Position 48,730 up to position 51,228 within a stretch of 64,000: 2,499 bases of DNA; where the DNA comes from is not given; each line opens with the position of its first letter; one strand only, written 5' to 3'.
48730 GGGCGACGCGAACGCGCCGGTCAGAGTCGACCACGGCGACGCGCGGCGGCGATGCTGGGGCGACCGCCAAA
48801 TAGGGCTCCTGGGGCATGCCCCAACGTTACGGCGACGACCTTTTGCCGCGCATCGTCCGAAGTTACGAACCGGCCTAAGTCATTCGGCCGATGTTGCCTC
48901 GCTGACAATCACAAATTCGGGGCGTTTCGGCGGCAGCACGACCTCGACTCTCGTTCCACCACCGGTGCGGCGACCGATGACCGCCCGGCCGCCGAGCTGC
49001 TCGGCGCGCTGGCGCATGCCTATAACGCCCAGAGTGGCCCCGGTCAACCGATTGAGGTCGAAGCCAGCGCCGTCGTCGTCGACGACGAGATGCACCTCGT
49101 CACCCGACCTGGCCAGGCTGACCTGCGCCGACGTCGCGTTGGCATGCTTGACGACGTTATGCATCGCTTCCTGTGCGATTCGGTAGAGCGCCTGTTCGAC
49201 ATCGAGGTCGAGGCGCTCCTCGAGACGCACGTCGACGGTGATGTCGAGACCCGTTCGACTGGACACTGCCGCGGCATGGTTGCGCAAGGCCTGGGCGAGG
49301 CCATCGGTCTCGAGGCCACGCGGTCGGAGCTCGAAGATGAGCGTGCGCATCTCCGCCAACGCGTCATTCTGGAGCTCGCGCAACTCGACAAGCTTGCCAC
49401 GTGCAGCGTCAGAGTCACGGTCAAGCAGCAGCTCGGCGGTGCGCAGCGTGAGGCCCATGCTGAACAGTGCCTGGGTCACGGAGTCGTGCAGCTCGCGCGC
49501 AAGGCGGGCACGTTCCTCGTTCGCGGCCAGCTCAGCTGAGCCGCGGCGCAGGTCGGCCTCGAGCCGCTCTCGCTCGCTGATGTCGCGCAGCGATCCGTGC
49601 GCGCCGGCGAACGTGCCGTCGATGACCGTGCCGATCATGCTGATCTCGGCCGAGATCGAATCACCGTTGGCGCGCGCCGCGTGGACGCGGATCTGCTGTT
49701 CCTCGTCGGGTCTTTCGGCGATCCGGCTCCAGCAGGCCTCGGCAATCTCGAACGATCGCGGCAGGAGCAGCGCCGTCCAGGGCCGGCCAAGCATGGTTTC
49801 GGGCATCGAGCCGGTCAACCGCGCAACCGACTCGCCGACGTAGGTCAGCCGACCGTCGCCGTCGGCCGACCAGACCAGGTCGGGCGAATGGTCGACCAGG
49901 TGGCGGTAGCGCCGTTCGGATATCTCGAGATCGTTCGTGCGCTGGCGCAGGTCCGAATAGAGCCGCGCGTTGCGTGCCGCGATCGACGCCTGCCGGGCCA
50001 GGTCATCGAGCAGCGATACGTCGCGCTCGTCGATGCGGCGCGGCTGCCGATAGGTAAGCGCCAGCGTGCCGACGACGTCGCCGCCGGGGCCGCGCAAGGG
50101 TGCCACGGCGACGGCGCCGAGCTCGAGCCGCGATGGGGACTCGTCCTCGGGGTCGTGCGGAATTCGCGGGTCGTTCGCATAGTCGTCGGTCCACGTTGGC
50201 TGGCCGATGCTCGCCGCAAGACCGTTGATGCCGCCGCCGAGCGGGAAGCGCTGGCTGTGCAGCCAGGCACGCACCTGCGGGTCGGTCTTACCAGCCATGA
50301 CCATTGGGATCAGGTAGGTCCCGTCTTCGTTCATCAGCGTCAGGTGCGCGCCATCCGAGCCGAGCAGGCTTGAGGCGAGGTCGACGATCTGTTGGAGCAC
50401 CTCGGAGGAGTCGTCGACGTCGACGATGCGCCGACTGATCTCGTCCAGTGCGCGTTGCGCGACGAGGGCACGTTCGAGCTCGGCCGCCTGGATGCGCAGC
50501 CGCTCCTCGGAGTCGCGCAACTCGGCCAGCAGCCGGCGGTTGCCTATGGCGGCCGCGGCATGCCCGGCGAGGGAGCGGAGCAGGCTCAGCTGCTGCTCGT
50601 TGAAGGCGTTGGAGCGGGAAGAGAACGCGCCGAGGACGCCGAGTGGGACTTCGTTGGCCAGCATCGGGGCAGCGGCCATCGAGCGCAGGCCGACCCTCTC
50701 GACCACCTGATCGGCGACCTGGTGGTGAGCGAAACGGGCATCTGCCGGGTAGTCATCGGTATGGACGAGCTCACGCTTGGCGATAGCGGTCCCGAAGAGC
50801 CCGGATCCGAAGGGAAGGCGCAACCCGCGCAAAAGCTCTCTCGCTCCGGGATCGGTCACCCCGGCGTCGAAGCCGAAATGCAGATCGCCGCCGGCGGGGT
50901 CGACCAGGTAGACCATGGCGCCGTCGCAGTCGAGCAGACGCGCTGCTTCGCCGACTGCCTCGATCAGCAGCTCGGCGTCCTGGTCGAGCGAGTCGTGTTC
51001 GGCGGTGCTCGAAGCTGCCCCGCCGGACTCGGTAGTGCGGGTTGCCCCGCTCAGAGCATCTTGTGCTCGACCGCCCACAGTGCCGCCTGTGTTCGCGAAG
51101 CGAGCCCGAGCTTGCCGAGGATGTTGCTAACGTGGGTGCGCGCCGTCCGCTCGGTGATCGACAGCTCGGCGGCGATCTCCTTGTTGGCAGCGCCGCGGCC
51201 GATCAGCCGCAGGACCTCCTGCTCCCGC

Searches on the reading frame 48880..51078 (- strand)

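Call 64: search_protein_families(library=pfam, proteins=[window:48880-51078:-], max_evalue=0.001)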
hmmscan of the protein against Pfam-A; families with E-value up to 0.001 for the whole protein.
window:48880-51078:- (732 aa): 10 families
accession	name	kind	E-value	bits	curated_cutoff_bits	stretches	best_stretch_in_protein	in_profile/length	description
PF13185.12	GAF_2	-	4.9e-38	130.8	28.6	2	36-178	6-135/136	GAF domain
PF01590.32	GAF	-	2e-34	119.4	22.4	2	36-178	4-133/133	GAF domain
PF13492.12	GAF_3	-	3.2e-21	76.5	27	2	36-179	4-128/129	GAF domain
PF07730.19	HisKA_3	-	2.2e-17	63.8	24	1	522-589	1-68/68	Histidine kinase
PF02518.31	HATPase_c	-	4.1e-12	46.9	26.4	1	628-718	3-110/111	Histidine kinase-, DNA gyrase B-, and HSP90-like ATPase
PF08448.16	PAS_4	-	1.5e-08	35.2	23.1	1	395-505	1-110/110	PAS fold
PF13426.13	PAS_9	-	4.1e-07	30.6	27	1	400-502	2-103/103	PAS domain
PF00989.32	PAS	-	3.6e-06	27.4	22.6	1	390-478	2-90/113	PAS fold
PF13188.13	PAS_8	-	5.4e-05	23.4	21.8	1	389-440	1-48/65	PAS domain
PF13581.12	HATPase_c_2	-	0.0001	22.8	27.4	1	621-683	22-89/127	Histidine kinase-like ATPase domain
